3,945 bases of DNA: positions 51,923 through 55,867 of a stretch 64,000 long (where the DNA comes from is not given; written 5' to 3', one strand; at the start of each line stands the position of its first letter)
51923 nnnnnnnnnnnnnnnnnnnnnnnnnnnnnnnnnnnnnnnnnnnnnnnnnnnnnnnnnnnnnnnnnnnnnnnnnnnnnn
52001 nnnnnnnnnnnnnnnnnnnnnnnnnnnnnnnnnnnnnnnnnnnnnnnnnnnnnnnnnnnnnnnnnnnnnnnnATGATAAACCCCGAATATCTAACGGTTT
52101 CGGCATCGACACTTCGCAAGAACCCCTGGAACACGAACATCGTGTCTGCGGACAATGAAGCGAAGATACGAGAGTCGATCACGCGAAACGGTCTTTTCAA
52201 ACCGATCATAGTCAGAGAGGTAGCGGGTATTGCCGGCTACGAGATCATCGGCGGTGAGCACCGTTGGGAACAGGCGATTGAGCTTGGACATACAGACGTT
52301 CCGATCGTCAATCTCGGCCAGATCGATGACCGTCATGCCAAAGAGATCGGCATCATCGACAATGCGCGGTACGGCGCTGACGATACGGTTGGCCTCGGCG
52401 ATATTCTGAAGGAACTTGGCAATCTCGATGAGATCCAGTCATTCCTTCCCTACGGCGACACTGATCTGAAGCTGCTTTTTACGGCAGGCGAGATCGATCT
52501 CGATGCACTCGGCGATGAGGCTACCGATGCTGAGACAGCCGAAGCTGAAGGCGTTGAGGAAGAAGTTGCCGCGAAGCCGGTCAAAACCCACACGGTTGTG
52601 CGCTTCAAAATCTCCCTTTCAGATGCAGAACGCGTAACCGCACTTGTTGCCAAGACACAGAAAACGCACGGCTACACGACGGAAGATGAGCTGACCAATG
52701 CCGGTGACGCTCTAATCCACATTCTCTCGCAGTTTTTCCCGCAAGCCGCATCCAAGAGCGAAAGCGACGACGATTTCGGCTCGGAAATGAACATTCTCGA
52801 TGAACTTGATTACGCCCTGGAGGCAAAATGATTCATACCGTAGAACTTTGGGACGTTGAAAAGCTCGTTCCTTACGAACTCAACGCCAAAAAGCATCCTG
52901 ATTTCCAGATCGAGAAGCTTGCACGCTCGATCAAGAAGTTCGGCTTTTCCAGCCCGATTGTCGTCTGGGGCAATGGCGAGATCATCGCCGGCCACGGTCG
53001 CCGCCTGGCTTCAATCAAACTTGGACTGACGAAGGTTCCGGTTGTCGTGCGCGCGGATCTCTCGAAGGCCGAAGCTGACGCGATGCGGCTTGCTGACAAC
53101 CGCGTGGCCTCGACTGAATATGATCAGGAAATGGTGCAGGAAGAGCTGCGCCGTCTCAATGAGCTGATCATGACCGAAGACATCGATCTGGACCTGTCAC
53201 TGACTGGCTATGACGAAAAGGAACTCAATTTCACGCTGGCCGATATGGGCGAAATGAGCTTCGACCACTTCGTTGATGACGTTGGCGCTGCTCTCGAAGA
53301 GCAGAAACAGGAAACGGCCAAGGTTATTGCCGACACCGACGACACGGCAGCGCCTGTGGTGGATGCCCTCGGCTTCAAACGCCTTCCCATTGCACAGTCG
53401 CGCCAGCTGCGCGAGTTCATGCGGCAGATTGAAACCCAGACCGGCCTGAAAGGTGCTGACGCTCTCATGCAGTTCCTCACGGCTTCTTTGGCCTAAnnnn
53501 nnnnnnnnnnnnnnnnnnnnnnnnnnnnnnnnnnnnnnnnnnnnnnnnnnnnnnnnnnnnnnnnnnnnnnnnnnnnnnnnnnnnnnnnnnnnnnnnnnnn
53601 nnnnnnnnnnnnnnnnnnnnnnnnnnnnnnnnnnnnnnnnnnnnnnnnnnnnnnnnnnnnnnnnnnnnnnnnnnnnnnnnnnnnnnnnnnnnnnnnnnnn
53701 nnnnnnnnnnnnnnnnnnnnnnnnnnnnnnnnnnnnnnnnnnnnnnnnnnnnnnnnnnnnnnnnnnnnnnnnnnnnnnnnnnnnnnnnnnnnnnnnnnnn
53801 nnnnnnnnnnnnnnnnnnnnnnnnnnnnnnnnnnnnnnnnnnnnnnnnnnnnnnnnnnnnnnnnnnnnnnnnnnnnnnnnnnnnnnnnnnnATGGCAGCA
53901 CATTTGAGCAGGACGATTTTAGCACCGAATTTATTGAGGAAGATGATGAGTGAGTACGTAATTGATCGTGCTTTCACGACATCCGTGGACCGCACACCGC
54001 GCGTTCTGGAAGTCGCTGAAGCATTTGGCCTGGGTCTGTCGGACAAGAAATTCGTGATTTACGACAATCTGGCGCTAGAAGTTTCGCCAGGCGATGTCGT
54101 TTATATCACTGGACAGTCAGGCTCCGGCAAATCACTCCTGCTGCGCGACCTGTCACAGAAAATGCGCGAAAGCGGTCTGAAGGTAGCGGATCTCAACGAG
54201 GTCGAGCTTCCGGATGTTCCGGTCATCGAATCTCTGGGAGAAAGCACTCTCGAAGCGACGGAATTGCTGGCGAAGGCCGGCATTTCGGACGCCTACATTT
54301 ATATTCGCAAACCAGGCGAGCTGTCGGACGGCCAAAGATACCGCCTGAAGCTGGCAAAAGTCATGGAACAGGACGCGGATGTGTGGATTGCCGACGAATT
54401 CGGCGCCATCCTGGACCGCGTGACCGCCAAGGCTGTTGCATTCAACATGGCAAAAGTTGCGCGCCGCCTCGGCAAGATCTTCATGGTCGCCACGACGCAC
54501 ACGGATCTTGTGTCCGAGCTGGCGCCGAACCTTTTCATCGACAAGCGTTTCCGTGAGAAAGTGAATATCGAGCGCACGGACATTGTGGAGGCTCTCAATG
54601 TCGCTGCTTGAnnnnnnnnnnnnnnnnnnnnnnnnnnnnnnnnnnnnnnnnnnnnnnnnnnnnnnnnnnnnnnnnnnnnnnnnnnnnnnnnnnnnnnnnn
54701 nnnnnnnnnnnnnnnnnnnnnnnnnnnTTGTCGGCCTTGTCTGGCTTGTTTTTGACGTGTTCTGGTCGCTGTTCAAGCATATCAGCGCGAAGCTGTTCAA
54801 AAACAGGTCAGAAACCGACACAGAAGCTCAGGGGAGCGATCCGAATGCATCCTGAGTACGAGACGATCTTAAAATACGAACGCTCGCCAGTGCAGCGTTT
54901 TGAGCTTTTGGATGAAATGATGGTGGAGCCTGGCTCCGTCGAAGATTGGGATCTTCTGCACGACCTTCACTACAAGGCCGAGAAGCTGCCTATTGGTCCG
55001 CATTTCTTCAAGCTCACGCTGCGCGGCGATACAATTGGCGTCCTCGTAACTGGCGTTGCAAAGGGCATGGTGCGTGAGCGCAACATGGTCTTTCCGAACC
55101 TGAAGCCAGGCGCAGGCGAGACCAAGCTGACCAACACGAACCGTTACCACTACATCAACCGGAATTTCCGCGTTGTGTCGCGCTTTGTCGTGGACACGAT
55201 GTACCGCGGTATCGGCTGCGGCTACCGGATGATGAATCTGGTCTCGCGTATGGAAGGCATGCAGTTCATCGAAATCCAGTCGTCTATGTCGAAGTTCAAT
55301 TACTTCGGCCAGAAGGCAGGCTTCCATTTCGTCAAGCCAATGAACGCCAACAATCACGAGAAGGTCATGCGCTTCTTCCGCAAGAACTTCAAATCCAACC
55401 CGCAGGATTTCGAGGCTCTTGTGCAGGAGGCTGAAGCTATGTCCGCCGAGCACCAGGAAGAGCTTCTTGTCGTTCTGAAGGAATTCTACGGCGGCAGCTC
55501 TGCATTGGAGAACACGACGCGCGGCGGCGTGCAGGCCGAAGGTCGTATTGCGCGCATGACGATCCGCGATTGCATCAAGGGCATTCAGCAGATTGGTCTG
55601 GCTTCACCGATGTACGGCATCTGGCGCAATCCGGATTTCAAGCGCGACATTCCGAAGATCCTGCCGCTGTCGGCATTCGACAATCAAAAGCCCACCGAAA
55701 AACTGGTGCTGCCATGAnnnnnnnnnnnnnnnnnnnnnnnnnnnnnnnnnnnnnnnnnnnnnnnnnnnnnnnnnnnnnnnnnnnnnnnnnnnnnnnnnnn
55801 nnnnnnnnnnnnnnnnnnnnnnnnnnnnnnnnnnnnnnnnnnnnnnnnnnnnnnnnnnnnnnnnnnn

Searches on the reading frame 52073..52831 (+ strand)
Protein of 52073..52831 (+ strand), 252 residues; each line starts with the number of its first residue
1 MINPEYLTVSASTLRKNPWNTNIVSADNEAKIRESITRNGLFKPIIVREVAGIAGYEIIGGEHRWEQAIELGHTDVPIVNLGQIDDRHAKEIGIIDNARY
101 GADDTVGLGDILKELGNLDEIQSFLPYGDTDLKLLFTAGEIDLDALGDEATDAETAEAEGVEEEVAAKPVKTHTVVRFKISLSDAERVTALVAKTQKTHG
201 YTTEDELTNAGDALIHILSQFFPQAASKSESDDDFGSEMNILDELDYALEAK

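Call 4: search_protein_families(library=pfam, proteins=[window:52073-52831:+], max_evalue=0.01)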
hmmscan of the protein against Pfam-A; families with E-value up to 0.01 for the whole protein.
window:52073-52831:+ (252 aa): 2 families
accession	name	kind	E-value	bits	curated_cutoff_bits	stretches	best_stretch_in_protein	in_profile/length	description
PF02195.25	ParB_N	-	4.5e-13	49.5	26.3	1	11-97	8-93/95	ParB N-terminal domain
PF21953.1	NadN_nucleosid_C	-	0.00053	20.5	27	1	183-224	123-170/199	NAD nucleotidase, C-terminal domain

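Call 6: search_protein_families(library=phrogs, proteins=[window:52073-52831:+], max_evalue=0.001)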
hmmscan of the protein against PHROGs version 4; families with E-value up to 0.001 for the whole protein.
window:52073-52831:+ (252 aa): 16 families
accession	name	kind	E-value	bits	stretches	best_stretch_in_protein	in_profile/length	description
phrog_723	-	DNA, RNA and nucleotide metabolism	3.4e-54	185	1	4-220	11-218/223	ParB-like partition protein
phrog_8071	-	DNA, RNA and nucleotide metabolism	9e-19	69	1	6-163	7-151/389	ParB-like partition protein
phrog_620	-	DNA, RNA and nucleotide metabolism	1e-17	66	1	6-194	9-189/217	ParB-like partition protein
phrog_498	-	other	1.5e-13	51.1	1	8-159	37-178/633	DNA methyltransferase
phrog_3264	-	DNA, RNA and nucleotide metabolism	5.6e-13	50.2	1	25-97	68-138/337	ParB-like partition protein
phrog_930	-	DNA, RNA and nucleotide metabolism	4.4e-12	47.3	1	20-208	21-210/223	ParB-like partition protein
phrog_4715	-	DNA, RNA and nucleotide metabolism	2.1e-11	43.9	1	7-98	148-238/630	ParB-like partition protein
phrog_26387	-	DNA, RNA and nucleotide metabolism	8.1e-10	39.5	1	6-81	10-85/252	ParB-like partition nuclease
phrog_2159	-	DNA, RNA and nucleotide metabolism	2.8e-09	37.8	1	8-69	63-123/365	ParB-like partition protein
phrog_940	-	DNA, RNA and nucleotide metabolism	2.3e-08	34.7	1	11-164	11-143/388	nuclease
phrog_15396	-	DNA, RNA and nucleotide metabolism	2e-07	32.1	1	20-180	18-175/258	ParB-like partition nuclease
phrog_7405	-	unknown function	2.1e-07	31.9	1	6-120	24-138/250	-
phrog_3951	-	unknown function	1.9e-06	28.6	1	30-78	45-93/301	-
phrog_9353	-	unknown function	5.8e-06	27.3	1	3-216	8-207/245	-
phrog_1033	-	DNA, RNA and nucleotide metabolism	4.3e-05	24.5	1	30-79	59-112/334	ParB-like partition protein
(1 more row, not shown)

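Call 76: search_protein_families(library=ncbifam, proteins=[window:52073-52828:+], max_evalue=0.01)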
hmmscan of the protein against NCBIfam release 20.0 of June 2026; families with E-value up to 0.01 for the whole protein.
window:52073-52828:+ (252 aa): 4 families
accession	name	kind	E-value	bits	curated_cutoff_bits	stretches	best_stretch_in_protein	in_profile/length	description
TIGR00180.1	parB_part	domain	4.6e-10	39.5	58.45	1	23-98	23-98/186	ParB/RepB/Spo0J family partition protein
TIGR03734.1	PRTRC_parB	hypoth_equivalog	6.6e-10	38.1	278.6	1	27-98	15-88/555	PRTRC system ParB family protein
TIGR04285.1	nucleoid_noc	exception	1.4e-09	37.7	315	1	30-97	27-91/255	nucleoid occlusion protein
NF053625.1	SerKinSerKArch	equivalog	4.1e-06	26.1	380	1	23-85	30-92/244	ADP-dependent L-serine kinase SerK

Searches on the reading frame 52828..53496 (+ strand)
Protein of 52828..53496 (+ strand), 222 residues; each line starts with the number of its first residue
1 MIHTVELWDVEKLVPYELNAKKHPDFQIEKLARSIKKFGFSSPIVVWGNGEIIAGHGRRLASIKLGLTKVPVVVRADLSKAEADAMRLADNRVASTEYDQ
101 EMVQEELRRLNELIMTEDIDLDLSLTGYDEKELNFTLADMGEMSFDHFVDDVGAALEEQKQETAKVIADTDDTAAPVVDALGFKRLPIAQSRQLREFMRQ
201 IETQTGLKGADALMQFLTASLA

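Call 4: search_protein_families(library=pfam, proteins=[window:52828-53496:+], max_evalue=0.01)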
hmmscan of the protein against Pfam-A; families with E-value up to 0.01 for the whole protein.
window:52828-53496:+ (222 aa): 1 family
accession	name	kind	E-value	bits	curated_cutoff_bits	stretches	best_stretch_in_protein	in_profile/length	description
PF02195.25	ParB_N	-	2.8e-07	30.9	26.3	1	24-90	23-92/95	ParB N-terminal domain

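Call 6: search_protein_families(library=phrogs, proteins=[window:52828-53496:+], max_evalue=0.001)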
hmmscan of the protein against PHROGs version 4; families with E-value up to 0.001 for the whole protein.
window:52828-53496:+ (222 aa): 20 families
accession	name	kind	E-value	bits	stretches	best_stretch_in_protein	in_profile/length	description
phrog_930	-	DNA, RNA and nucleotide metabolism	6.6e-77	259.3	1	4-217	6-213/223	ParB-like partition protein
phrog_620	-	DNA, RNA and nucleotide metabolism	2.1e-41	143.4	1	4-173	8-174/217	ParB-like partition protein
phrog_498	-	other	1.9e-38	133.4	1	4-156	34-173/633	DNA methyltransferase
phrog_15396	-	DNA, RNA and nucleotide metabolism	4.1e-32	113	1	5-170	4-162/258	ParB-like partition nuclease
phrog_8071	-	DNA, RNA and nucleotide metabolism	7.3e-25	89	1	5-166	7-144/389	ParB-like partition protein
phrog_940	-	DNA, RNA and nucleotide metabolism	1.6e-23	84.6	1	5-134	6-135/388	nuclease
phrog_723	-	DNA, RNA and nucleotide metabolism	5.1e-22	79.8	1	2-218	10-217/223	ParB-like partition protein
phrog_9353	-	unknown function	3.8e-15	57.4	1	14-171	20-177/245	-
phrog_18056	-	DNA, RNA and nucleotide metabolism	4.1e-15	56.6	1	5-113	3-110/387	ParB-like partition nuclease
phrog_4715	-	DNA, RNA and nucleotide metabolism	1.5e-14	54.4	1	9-114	151-259/630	ParB-like partition protein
phrog_5475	-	unknown function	1.2e-11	45.1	1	5-112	3-105/458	-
phrog_3264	-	DNA, RNA and nucleotide metabolism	6.1e-10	40.2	1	26-95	70-142/337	ParB-like partition protein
phrog_6218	-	DNA, RNA and nucleotide metabolism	1.1e-09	39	1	10-91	10-96/506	ParB-like partition protein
phrog_7405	-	unknown function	8.6e-08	33.2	1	8-171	27-198/250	-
phrog_12047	-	DNA, RNA and nucleotide metabolism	1.7e-06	28.8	1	9-75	4-68/301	ParB-like partition nuclease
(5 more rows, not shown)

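Call 76: search_protein_families(library=ncbifam, proteins=[window:52828-53493:+], max_evalue=0.01)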
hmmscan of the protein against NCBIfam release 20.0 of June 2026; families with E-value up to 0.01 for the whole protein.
window:52828-53493:+ (222 aa): 2 families
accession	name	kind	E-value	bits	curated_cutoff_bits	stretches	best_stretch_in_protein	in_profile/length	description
TIGR00180.1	parB_part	domain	1.3e-09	38.1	58.45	1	24-94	25-100/186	ParB/RepB/Spo0J family partition protein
TIGR04285.1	nucleoid_noc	exception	1.4e-07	31.1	315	1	10-90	7-90/255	nucleoid occlusion protein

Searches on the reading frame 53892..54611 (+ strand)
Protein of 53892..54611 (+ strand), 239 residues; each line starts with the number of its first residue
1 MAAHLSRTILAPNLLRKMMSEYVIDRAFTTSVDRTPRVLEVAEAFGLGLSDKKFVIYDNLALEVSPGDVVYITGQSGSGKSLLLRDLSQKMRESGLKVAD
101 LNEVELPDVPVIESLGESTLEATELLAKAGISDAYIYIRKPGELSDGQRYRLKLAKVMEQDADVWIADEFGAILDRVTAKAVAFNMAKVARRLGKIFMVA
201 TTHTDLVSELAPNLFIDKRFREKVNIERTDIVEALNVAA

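Call 4: search_protein_families(library=pfam, proteins=[window:53892-54611:+], max_evalue=0.01)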
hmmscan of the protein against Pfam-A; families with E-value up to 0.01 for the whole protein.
window:53892-54611:+ (239 aa): 15 families
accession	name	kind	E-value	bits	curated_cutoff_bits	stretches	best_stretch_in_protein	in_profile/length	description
PF00005.33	ABC_tran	-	3.8e-14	53.9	25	2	58-93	2-37/137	ABC transporter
PF13191.12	AAA_16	-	3.6e-05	24.7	32.6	1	68-122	25-81/167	AAA ATPase domain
PF00004.35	AAA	-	0.00036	21.4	21.2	1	70-227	1-130/131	ATPase family associated with various cellular activities (AAA)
PF13401.12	AAA_22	-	0.0007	20.3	27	1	69-172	7-95/130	AAA domain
PF03266.21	NTPase_1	-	0.001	19.4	23.9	1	70-101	2-33/168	NTPase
PF05729.18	NACHT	-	0.0014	18.9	26.7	1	68-97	1-30/167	NACHT domain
PF05673.19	DUF815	-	0.0014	18.2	23.8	1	62-112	48-98/249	Protein of unknown function (DUF815)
PF13604.12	AAA_30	-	0.0022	18.2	27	1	65-173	16-100/191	AAA domain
PF13555.12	AAA_29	-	0.0024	18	27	1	57-84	12-39/61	P-loop containing region of AAA domain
PF20720.3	nSTAND3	-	0.0025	18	27.2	1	69-104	19-54/155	Novel STAND NTPase 3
PF01583.26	APS_kinase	-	0.0029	18.1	21.1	1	68-101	3-36/152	Adenylylsulphate kinase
PF25199.1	nSTAND_NTPase5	-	0.0033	17.7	34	1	64-102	38-77/145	Novel STAND NTPase 5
PF01637.24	ATPase_2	-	0.004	17.4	33.2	1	62-104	15-60/225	ATPase domain predominantly from Archaea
PF03308.22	MeaB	-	0.0062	16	23.1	1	67-99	33-65/273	Methylmalonyl Co-A mutase-associated GTPase MeaB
PF05970.20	PIF1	-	0.0086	16.1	25.9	0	53-98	6-53/223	PIF1-like helicase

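Call 6: search_protein_families(library=phrogs, proteins=[window:53892-54611:+], max_evalue=0.001)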
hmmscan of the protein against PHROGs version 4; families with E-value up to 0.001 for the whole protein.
window:53892-54611:+ (239 aa): 4 families
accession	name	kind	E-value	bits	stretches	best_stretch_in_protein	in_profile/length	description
phrog_293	-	moron, auxiliary metabolic gene and host takeover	2.4e-43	149.4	1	18-226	116-349/1058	ABC transporter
phrog_11143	-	unknown function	3.2e-20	73.4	1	34-218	11-186/357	-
phrog_2392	-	moron, auxiliary metabolic gene and host takeover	6.3e-08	32.4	0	56-85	496-525/726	ABC transporter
phrog_23675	-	unknown function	0.0002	22.2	1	121-188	20-83/143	-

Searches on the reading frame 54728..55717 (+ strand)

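Call 4: search_protein_families(library=pfam, proteins=[window:54728-55717:+], max_evalue=0.01)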
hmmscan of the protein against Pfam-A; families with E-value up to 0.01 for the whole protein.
window:54728-55717:+ (329 aa): 0 families

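Call 6: search_protein_families(library=phrogs, proteins=[window:54728-55717:+], max_evalue=0.001)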
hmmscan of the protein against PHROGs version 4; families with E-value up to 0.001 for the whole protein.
window:54728-55717:+ (329 aa): 1 family
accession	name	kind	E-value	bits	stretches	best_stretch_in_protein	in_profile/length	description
phrog_886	-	moron, auxiliary metabolic gene and host takeover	1.3e-108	363.8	1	48-326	10-289/295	ABC transporter ATP-binding subunit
